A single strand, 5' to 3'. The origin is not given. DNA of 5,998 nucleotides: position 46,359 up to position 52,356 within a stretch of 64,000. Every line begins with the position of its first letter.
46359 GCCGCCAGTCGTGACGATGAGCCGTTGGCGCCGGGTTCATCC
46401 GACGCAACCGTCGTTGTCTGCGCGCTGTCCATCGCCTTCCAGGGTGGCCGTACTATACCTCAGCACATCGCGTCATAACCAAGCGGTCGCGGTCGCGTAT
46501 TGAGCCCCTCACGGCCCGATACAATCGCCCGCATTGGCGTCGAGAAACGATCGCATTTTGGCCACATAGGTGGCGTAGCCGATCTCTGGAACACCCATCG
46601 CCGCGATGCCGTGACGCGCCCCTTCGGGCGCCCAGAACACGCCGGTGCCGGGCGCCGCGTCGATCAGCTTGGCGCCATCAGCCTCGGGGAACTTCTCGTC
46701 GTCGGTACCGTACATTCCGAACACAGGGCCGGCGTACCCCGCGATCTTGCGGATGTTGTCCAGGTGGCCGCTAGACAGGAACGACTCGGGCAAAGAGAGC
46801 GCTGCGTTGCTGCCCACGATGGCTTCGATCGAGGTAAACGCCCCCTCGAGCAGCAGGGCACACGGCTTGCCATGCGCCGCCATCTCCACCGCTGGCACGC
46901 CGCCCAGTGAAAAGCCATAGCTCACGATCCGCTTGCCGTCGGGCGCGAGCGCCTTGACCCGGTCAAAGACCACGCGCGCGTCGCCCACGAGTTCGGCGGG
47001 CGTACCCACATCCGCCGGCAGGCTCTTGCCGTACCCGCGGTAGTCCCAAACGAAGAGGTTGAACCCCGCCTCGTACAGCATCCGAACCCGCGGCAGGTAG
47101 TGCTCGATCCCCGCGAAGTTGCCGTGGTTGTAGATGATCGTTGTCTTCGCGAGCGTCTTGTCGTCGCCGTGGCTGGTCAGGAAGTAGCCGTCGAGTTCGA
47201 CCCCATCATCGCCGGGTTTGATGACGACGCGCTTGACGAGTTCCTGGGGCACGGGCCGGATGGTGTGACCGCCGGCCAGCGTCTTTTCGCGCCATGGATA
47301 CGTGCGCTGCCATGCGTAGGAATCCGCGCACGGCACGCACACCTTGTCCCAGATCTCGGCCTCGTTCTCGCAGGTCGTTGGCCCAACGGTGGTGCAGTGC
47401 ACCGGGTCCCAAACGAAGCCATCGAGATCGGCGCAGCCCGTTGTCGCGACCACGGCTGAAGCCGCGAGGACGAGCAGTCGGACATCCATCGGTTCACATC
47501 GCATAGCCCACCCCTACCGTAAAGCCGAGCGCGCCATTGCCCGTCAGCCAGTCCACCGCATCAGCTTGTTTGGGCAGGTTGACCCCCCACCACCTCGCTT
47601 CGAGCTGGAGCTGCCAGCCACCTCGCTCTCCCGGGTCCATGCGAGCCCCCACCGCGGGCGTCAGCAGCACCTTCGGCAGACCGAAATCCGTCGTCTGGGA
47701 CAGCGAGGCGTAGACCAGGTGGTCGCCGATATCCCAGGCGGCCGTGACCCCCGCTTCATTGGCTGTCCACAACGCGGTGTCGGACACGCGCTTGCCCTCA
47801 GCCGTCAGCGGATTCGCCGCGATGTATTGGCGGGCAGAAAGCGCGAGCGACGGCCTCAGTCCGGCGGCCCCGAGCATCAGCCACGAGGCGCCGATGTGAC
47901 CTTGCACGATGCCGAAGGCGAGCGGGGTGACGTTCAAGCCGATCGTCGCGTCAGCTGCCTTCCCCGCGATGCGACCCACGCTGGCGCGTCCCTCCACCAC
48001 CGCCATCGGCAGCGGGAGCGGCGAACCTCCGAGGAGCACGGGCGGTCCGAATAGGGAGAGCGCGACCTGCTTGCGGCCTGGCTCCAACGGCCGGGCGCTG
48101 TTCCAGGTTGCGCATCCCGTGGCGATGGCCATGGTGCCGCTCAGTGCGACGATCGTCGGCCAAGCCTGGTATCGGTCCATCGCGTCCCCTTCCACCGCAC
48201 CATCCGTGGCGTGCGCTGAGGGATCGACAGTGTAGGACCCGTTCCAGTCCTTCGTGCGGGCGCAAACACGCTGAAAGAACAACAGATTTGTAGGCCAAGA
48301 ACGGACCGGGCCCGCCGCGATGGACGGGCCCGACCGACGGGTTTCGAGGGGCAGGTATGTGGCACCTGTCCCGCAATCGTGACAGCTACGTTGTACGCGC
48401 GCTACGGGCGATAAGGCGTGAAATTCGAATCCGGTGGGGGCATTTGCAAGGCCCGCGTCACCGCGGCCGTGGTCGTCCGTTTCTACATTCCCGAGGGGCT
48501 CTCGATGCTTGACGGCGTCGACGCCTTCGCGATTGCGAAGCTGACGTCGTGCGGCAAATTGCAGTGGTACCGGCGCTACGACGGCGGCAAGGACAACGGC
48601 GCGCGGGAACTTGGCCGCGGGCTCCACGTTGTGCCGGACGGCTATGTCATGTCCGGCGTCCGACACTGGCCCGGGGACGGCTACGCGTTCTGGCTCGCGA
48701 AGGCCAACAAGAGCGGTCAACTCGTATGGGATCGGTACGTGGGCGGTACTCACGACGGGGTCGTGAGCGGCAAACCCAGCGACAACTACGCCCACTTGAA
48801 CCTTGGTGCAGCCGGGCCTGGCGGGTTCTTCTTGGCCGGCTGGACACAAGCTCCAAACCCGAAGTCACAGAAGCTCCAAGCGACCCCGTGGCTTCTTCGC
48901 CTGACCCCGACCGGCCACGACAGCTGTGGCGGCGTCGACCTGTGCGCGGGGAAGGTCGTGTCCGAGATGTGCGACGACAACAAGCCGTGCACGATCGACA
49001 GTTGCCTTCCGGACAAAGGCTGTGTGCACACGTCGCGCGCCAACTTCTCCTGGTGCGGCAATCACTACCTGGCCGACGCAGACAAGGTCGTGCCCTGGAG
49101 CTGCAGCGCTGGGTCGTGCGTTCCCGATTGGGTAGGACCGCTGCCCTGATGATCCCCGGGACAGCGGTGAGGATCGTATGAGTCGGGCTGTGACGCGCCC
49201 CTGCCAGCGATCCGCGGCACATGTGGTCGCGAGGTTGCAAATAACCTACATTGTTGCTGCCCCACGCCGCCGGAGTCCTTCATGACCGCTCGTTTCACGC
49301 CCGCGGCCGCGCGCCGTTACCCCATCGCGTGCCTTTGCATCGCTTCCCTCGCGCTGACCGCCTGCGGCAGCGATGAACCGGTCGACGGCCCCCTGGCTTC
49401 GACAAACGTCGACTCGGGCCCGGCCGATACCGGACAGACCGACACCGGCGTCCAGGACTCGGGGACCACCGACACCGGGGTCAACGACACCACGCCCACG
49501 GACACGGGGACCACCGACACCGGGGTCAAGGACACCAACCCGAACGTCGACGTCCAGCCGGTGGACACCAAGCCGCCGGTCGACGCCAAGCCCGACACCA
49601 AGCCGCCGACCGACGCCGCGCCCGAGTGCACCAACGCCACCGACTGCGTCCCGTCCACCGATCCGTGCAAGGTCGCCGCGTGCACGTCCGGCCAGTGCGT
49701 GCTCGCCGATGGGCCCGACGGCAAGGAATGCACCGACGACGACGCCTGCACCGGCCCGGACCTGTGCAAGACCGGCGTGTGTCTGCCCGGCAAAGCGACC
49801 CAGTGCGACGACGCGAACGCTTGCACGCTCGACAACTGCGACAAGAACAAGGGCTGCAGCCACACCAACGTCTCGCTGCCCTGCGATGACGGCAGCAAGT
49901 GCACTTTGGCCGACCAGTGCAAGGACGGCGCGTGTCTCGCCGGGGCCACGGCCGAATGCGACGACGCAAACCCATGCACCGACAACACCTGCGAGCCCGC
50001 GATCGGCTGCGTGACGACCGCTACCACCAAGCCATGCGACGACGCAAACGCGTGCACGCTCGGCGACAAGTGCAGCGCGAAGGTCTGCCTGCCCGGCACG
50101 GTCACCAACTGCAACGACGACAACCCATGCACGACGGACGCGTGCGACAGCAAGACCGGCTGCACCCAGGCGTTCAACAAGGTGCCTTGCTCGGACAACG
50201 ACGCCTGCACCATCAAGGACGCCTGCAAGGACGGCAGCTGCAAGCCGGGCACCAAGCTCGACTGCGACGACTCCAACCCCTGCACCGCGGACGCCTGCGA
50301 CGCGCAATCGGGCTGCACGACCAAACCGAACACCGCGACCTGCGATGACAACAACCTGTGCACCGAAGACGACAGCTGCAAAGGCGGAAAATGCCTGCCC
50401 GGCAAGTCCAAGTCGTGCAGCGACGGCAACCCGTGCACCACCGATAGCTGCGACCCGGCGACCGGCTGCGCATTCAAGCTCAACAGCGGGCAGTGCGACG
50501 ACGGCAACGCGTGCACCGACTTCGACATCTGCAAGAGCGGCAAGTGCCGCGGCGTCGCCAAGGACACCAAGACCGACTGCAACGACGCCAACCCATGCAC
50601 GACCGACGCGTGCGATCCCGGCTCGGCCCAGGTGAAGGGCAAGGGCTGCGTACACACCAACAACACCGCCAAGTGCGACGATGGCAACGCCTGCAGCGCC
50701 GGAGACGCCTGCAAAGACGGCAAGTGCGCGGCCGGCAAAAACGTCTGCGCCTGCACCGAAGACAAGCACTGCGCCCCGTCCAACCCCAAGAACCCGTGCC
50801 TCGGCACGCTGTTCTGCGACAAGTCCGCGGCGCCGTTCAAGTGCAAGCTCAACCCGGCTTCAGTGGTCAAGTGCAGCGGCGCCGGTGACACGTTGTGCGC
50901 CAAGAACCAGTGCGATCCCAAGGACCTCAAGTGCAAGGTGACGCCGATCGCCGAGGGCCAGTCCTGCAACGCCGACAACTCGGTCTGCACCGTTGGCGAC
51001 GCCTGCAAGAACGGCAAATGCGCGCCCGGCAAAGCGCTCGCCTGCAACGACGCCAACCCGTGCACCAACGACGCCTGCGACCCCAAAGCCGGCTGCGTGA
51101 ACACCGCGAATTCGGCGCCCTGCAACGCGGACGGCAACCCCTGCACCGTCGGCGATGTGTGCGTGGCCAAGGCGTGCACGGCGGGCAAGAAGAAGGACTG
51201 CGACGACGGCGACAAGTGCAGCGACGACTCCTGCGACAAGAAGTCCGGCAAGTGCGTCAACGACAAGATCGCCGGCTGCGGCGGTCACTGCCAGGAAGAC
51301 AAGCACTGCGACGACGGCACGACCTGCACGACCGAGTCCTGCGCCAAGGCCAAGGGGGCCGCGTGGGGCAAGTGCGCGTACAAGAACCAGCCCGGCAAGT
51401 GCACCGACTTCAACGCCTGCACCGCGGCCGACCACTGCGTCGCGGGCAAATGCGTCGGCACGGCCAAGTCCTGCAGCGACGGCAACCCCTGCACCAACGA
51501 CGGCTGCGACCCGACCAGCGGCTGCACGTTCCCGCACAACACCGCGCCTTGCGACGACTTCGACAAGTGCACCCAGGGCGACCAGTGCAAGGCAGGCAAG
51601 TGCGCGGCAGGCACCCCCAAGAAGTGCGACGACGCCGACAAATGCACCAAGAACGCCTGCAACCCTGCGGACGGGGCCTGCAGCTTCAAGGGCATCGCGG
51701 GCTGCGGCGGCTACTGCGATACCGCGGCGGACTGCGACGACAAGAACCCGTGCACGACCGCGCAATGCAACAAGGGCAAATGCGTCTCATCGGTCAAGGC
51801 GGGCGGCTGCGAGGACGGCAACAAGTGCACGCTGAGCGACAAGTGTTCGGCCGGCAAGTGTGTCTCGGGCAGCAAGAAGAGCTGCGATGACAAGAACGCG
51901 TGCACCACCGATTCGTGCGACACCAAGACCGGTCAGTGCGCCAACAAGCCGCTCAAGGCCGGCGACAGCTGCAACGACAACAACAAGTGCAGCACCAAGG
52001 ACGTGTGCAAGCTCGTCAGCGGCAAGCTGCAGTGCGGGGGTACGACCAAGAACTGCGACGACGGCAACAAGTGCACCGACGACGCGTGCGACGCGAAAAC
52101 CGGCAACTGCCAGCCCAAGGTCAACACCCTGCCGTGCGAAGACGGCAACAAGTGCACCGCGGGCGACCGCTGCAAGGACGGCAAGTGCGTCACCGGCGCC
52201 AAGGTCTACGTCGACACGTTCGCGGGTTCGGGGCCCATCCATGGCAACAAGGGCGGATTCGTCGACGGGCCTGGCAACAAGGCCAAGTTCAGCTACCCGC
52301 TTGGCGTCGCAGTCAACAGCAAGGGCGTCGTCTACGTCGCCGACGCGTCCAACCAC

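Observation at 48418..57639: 2785-aa lipoprotein with alternating 25-aa cysteine modules and four NHL beta-propellers, plus an upstream single-module relative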

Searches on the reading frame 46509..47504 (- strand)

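Call 11: search_protein_families(library=pfam, proteins=[window:46509-47504:-], max_evalue=0.001)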
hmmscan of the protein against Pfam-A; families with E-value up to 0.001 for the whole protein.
window:46509-47504:- (331 aa): 3 families
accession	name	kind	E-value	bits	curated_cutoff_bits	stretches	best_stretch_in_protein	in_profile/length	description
PF12146.15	Hydrolase_4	-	2.8e-11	43.6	27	1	120-228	4-115/239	Serine aminopeptidase, S33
PF12697.13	Abhydrolase_6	-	1.1e-05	26.6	26.3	1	127-253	5-122/217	Alpha/beta hydrolase family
PF00561.26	Abhydrolase_1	-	1.5e-05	25.3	25.8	1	122-211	2-89/245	alpha/beta hydrolase fold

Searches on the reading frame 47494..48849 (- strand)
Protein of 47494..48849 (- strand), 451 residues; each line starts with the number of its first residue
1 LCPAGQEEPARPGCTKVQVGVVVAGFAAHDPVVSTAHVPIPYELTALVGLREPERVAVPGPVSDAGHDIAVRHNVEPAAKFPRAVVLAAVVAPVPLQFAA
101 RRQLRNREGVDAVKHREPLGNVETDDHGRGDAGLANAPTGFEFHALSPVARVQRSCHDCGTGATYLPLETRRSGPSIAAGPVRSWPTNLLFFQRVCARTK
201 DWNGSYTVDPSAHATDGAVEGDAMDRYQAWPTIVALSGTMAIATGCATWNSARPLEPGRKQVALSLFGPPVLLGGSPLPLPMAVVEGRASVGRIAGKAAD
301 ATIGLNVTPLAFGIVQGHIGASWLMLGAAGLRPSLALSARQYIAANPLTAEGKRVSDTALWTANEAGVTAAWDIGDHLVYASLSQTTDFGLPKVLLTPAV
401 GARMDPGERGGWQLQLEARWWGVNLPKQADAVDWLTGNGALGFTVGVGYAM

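Call 11: search_protein_families(library=pfam, proteins=[window:47494-48849:-], max_evalue=0.001)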
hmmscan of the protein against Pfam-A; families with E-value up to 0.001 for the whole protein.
window:47494-48849:- (451 aa): 0 families

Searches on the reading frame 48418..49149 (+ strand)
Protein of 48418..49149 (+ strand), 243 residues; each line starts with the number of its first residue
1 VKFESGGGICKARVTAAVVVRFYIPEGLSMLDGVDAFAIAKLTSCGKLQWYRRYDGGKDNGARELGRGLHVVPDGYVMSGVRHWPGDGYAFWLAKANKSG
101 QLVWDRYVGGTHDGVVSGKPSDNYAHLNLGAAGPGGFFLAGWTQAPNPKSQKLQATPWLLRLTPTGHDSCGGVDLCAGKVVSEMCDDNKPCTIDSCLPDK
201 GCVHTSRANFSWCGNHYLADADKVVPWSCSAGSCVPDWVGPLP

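Call 5: search_protein_families(library=pfam, proteins=[window:48418-49149:+], max_evalue=0.01)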
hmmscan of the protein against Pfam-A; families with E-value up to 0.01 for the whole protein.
window:48418-49149:+ (243 aa): 1 family
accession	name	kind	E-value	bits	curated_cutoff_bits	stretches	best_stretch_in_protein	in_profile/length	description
PF00526.23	Dicty_CTDC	-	3.9e-08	33.4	27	1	185-205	2-22/24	Dictyostelium (slime mold) repeat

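Call 6: search_protein_families(library=ncbifam, proteins=[window:48418-49149:+], max_evalue=0.01)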
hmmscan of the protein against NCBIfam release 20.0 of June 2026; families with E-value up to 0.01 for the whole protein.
window:48418-49149:+ (243 aa): 0 families

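Call 19: find_homologous_proteins(query=window:48418-49146:+, max_evalue=0.001)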
Query window:48418-49146:+ (243 aa): 1 proteins with E <= 0.001 among 489 candidates.
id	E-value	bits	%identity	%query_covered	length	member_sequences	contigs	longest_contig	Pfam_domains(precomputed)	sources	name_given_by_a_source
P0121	3.2e-170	582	100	100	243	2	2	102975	PF00526.24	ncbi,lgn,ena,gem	-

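Call 20: list_cluster_members(proteins=[P0121, P0001, P0002, P0005, P0008])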
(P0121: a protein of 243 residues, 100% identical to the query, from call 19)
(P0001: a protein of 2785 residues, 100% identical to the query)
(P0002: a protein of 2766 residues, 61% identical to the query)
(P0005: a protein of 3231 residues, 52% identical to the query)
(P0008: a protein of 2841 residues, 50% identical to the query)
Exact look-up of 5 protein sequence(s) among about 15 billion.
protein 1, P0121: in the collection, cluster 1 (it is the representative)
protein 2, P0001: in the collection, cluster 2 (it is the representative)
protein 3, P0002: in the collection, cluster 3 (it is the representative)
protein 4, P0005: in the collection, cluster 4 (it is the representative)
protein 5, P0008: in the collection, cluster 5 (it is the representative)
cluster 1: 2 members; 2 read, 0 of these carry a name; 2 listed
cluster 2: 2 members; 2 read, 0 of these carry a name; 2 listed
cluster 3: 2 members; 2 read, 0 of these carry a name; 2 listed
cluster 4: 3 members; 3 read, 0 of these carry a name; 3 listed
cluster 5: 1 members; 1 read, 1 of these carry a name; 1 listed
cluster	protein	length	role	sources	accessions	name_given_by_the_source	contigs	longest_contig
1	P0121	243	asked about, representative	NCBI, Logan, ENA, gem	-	-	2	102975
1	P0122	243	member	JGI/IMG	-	-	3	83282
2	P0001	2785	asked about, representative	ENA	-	-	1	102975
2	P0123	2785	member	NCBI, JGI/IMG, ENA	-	-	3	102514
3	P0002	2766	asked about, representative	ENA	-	-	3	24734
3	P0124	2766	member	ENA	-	-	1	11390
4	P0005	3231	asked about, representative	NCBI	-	-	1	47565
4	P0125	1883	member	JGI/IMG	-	-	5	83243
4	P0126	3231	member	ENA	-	-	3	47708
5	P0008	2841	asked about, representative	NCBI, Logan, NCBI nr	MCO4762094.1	MAG: hypothetical protein KC502_11355 [Myxococcales bacterium] | hypothetical protein [Myxococcales bacterium]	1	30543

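Call 30: search_protein_representatives(protein=window:48418-49146:+)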
Query: 243 residues. Proteins with E-value up to 0.001 (for the whole library): 3825; up to 1e-10: 160; up to 1e-30: 3. The best 150 are listed.
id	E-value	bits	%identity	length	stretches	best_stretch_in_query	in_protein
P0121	1.0e-170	582.4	100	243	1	1-243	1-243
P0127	3.4e-40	154.3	31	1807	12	38-145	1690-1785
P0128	7.8e-36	139.9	33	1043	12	67-213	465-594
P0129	3.2e-26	108.4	30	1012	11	32-109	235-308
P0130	4.1e-24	101.5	29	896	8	33-144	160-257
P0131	3.0e-23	98.7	29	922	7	15-121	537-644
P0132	1.8e-20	89.5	34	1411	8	50-236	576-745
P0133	5.9e-20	87.9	35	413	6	64-110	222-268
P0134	7.9e-20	87.4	29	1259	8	23-115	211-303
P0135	1.0e-19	87.1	35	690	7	67-215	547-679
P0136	1.0e-19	87.1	41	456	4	36-109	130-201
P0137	1.1e-19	87.0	36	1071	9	87-235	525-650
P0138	2.0e-19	86.1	33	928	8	33-115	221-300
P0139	2.9e-19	85.6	38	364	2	127-225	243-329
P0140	3.7e-19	85.2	37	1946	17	128-236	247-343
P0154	6.2e-16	74.7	35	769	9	71-215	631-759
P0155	7.1e-16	74.5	40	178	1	103-217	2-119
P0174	3.2e-14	69.0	35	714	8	33-215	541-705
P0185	8.0e-14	67.7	34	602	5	29-219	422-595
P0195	5.9e-13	64.9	35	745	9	63-215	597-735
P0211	2.2e-12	63.0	39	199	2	71-215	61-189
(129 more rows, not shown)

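Call 31: search_protein_families(library=pfam, proteins=[P0135, P0154, P0174, P0195, P0185, P0128, P0155, P0211], max_evalue=0.001)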
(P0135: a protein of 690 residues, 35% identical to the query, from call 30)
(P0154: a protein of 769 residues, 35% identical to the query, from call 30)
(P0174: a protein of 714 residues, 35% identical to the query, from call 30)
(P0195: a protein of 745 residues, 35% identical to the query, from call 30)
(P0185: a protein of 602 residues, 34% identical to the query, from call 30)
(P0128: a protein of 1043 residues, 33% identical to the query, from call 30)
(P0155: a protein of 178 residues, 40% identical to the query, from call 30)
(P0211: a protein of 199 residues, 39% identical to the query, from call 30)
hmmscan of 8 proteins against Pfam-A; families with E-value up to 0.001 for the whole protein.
P0135 (690 aa): 1 family
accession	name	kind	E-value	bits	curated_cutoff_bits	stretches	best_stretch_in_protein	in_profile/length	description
PF00526.23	Dicty_CTDC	-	3.3e-25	88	27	4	129-151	1-23/24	Dictyostelium (slime mold) repeat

P0154 (769 aa): 1 family
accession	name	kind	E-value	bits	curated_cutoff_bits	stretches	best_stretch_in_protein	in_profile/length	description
PF00526.23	Dicty_CTDC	-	4.5e-24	84.3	27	3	220-244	1-24/24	Dictyostelium (slime mold) repeat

P0174 (714 aa): 1 family
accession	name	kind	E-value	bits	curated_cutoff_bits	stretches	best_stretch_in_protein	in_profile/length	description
PF00526.23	Dicty_CTDC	-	1e-21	76.8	27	3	151-174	1-24/24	Dictyostelium (slime mold) repeat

P0195 (745 aa): 1 family
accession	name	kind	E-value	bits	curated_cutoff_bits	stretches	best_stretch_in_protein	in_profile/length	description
PF00526.23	Dicty_CTDC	-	1.1e-21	76.7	27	4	306-326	1-21/24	Dictyostelium (slime mold) repeat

P0185 (602 aa): 1 family
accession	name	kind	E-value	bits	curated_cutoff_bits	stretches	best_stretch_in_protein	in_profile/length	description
PF00526.23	Dicty_CTDC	-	6.5e-13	48.7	27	2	561-581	2-22/24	Dictyostelium (slime mold) repeat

P0128 (1043 aa): 1 family
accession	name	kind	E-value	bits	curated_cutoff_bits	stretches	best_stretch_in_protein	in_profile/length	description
PF00526.23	Dicty_CTDC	-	1e-09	38.4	27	2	622-641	2-21/24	Dictyostelium (slime mold) repeat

P0155 (178 aa): 1 family
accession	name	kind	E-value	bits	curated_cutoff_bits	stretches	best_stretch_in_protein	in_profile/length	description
PF00526.23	Dicty_CTDC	-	1.8e-10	40.9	27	1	87-108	2-23/24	Dictyostelium (slime mold) repeat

P0211 (199 aa): 1 family
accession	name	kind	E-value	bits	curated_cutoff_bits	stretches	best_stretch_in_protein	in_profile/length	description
PF00526.23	Dicty_CTDC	-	3.7e-07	30.3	27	1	159-180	2-23/24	Dictyostelium (slime mold) repeat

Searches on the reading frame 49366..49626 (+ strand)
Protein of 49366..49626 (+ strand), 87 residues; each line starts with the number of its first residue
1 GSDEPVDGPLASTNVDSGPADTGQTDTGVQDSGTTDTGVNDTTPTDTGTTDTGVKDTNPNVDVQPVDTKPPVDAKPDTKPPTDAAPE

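Call 73: search_protein_families(library=pfam, proteins=[window:49366-49626:+], max_evalue=1)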
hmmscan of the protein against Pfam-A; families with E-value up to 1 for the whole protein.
seq(87 aa): 1 family
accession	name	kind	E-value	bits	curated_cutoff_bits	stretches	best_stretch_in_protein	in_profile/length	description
PF01469.24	Pentapeptide_2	-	0.059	13.7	26.4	1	17-42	13-38/40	Pentapeptide repeats (8 copies)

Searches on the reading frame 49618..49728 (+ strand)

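Call 73: search_protein_families(library=pfam, proteins=[window:49618-49728:+], max_evalue=1)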
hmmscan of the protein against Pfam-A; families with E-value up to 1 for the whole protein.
seq(37 aa): 1 family
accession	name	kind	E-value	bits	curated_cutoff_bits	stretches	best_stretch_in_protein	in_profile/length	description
PF07127.16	Nodulin_late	-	0.33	11.8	30.4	1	3-27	29-53/54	Late nodulin domain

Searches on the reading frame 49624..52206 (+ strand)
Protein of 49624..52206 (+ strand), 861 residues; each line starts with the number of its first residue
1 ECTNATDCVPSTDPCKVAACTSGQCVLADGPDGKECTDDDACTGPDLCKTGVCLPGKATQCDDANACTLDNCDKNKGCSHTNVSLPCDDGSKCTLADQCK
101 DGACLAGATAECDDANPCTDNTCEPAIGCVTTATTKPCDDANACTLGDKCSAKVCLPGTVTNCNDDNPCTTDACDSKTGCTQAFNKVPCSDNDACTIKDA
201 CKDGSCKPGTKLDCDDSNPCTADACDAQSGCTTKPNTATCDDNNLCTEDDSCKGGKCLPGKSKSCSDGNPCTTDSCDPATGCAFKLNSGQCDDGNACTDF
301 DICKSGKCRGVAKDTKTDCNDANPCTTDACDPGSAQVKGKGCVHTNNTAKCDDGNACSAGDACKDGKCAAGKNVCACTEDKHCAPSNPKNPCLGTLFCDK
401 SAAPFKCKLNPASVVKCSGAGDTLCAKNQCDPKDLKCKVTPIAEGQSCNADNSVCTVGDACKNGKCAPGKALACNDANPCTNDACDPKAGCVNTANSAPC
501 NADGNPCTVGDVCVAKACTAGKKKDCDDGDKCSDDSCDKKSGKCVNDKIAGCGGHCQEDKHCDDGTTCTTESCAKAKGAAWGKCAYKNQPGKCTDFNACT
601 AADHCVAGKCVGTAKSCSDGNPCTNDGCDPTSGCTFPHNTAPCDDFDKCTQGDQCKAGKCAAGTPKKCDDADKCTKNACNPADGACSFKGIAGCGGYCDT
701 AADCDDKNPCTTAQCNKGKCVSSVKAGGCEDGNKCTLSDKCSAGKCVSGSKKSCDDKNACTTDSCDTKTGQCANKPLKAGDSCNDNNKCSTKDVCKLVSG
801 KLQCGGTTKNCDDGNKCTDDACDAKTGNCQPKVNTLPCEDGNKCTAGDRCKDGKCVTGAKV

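Call 27: search_solved_structures(query=window:49624-52206:+, max_evalue=1, show_alignments=2)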
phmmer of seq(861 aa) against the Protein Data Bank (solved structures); distinct sequences matched with E-value up to 1: 0.

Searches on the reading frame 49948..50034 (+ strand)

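Call 73: search_protein_families(library=pfam, proteins=[window:49948-50034:+], max_evalue=1)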
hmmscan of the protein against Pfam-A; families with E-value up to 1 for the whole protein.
seq(29 aa): 1 family
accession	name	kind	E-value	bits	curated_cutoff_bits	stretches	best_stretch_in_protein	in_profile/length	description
PF00526.23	Dicty_CTDC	-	3.5e-06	27.2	27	1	4-24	2-22/24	Dictyostelium (slime mold) repeat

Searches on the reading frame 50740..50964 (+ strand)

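Call 73: search_protein_families(library=pfam, proteins=[window:50740-50964:+], max_evalue=1)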
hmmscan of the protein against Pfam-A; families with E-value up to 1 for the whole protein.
seq(75 aa): 1 family
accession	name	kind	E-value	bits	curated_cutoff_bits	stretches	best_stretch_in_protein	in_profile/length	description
PF22906.1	GULLO2-like_3rd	-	0.0038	17.3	27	1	3-15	10-22/40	L-gulonolactone oxidase 2-like, C-terminal domain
